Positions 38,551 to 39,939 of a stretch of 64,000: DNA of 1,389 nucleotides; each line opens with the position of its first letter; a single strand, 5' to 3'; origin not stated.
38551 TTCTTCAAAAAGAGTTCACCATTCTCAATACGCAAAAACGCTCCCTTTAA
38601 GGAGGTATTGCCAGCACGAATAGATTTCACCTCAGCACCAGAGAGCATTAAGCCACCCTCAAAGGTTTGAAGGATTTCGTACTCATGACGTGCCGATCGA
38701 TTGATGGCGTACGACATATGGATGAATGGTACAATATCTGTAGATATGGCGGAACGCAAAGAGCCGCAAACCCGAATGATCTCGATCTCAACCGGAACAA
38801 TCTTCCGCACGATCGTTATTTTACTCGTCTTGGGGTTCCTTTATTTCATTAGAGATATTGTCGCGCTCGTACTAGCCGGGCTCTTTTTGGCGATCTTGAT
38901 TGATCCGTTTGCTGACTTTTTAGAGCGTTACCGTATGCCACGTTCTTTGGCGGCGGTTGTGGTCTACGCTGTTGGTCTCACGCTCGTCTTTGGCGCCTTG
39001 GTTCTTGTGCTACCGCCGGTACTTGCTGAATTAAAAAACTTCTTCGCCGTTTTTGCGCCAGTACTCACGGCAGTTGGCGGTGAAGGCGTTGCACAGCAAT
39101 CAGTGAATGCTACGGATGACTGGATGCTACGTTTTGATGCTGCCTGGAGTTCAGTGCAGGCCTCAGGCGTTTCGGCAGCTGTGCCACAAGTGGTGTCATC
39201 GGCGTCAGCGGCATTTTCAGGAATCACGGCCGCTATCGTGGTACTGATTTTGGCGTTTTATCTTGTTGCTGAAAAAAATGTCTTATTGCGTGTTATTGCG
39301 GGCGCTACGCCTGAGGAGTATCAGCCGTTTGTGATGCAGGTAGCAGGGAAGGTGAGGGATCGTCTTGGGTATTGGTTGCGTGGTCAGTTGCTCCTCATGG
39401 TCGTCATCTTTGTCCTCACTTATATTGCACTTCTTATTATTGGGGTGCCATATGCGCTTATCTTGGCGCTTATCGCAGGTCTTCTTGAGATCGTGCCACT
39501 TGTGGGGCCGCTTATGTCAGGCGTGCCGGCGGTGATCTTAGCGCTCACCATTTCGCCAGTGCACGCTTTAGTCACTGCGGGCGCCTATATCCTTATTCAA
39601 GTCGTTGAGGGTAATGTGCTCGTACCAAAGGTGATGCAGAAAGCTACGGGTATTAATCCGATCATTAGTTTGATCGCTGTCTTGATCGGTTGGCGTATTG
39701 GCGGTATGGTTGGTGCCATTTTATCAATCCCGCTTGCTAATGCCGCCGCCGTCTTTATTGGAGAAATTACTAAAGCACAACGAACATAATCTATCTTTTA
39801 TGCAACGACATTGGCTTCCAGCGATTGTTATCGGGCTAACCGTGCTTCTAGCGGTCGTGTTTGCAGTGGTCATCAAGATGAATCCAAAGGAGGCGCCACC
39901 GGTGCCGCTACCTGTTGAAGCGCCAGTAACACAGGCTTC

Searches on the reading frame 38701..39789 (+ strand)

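Call 19: search_protein_families(library=pfam, proteins=[window:38701-39789:+], max_evalue=0.001)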
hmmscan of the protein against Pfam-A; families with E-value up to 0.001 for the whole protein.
window:38701-39789:+ (362 aa): 1 family
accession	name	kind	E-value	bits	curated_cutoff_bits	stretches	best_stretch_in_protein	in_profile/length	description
PF01594.21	AI-2E_transport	-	2.6e-57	194.9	34.3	1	38-355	6-325/327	AI-2E family transporter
